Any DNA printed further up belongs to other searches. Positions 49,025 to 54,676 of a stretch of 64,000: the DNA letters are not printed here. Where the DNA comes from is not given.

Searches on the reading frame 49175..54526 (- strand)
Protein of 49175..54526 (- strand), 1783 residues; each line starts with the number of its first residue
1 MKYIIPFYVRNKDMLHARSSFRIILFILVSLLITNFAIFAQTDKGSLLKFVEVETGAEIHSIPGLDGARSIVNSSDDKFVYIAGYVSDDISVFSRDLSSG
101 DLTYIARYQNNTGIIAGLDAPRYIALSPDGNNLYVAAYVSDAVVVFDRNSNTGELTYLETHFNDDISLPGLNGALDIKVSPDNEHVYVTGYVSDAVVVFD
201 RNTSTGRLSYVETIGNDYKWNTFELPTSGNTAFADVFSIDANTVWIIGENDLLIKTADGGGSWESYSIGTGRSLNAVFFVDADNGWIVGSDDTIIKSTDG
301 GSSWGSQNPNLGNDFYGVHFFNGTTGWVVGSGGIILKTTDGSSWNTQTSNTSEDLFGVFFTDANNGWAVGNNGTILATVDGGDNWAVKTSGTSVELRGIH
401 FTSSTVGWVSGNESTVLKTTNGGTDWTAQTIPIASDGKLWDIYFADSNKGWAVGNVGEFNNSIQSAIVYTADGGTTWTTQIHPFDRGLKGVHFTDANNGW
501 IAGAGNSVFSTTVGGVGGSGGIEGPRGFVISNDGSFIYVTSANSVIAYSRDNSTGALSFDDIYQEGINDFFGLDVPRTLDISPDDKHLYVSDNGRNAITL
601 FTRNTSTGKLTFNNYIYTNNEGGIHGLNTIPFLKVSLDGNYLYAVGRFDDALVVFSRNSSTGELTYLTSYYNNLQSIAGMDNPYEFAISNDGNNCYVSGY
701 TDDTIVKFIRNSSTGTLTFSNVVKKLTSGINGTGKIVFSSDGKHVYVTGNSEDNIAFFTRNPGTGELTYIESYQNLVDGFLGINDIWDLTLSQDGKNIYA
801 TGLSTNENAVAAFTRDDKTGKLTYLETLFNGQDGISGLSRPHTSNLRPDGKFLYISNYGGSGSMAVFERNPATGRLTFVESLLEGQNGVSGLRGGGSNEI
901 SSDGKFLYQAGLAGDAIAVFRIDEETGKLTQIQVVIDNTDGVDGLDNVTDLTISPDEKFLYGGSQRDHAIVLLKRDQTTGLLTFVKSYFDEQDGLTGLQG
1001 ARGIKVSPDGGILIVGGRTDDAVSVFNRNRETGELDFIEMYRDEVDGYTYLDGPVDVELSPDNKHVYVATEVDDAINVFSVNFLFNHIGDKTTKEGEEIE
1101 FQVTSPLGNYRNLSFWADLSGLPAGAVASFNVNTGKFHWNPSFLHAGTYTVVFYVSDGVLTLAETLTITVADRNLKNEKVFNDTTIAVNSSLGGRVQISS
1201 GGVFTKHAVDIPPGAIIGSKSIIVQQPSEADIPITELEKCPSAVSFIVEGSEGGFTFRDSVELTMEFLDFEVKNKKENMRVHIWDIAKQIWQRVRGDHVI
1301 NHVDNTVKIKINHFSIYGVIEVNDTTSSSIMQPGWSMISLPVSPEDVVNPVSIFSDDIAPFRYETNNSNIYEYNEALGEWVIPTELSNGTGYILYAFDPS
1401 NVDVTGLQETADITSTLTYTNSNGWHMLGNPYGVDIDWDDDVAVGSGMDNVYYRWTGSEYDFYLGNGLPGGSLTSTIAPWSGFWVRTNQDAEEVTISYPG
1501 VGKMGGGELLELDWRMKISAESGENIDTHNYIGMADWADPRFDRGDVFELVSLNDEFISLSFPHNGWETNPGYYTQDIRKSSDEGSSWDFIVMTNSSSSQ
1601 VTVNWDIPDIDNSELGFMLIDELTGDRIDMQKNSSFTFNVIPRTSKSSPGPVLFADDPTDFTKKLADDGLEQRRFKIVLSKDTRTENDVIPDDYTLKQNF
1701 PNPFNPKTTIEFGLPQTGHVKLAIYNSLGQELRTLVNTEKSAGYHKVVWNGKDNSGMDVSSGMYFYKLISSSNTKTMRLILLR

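Call 10: search_protein_families(library=ncbifam, proteins=[window:49175-54526:-], max_evalue=1)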
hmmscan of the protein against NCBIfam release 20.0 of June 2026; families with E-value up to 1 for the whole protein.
window:49175-54526:- (1783 aa): 9 families
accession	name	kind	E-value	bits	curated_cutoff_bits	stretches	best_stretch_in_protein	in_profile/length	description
NF050136.1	PGL_lacton_Staph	exception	3.8e-37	128.1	500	5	730-889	188-337/341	6-phosphogluconolactonase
NF010237.0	PRK13684.1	equivalog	4.2e-37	127.9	326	4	342-428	35-123/334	photosynthesis system II assembly factor Ycf48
NF008258.1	PRK11028.1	equivalog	3.2e-35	121.8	370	6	57-230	118-287/330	6-phosphogluconolactonase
TIGR03866.1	PQQ_ABC_repeats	subfamily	1e-15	57.6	287.3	4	35-150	10-114/310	PQQ-dependent catabolism-associated beta-propeller protein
TIGR04183.1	Por_Secre_tail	domain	2.6e-09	36.9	23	1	1700-1780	2-70/72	T9SS type A sorting domain-containing protein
NF052340.1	hydrazine_beta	equivalog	1.9e-06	27.2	560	1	100-146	323-367/372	hydrazine synthase subunit beta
NF005176.1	PRK06655.1-1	equivalog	8.8e-06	25.8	230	1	1716-1775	95-154/197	flagellar hook assembly protein FlgD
NF009452.0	PRK12812.1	equivalog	0.0041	16.4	258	1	1718-1768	152-204/289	flagellar basal body rod modification protein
NF009453.0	PRK12813.1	equivalog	0.045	13.3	264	1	1720-1777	126-180/223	flagellar basal body rod modification protein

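Call 11: search_protein_families(library=pfam, proteins=[window:49175-54526:-], max_evalue=1)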
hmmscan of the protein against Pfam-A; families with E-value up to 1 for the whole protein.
window:49175-54526:- (1783 aa): 13 families
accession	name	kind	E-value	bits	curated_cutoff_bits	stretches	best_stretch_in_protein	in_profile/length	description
PF10282.15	Lactonase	-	2.3e-81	274.1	21.7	8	735-889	195-340/344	Lactonase, 7-bladed beta-propeller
PF14870.12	PSII_BNR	-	3.6e-31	109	27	4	262-345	8-95/303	Photosynthesis system II assembly factor YCF48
PF01731.26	Arylesterase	-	3.1e-13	50.2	21.3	0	60-93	48-81/86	Arylesterase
PF13860.13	FlgD_ig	-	1.6e-09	38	27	1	1710-1768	14-73/79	FlgD Ig-like domain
PF08450.18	SGL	-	6.1e-09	36.3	26.3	2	100-202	115-213/246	SMP-30/Gluconolactonase/LRE-like region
PF18962.6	Por_Secre_tail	-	6.8e-05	23.5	27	1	1700-1780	2-74/75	Secretion system C-terminal sorting domain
PF15702.11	HPS6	-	9.7e-05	21.7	27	0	105-158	16-69/378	Hermansky-Pudlak syndrome 6 protein N-terminal domain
PF05345.18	He_PIG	-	0.00035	21.4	24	1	1087-1170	6-95/96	Putative Ig domain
PF13585.12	CHU_C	-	0.00043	20.8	27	1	1716-1773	25-76/86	CHU_C Type IX secretion signal domain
PF00400.38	WD40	-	0.024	15.7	27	0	946-967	12-32/39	WD domain, G-beta repeat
PF06563.17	DUF1125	-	0.087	13.8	28.3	1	1056-1098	15-57/66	Protein of unknown function (DUF1125)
PF20003.4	fvmX5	-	0.18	12.1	24.2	0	1046-1078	56-89/187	FtsH ternary system domain X5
PF13964.12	Kelch_6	-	0.65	10.5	25.3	0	1006-1027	8-34/50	Kelch motif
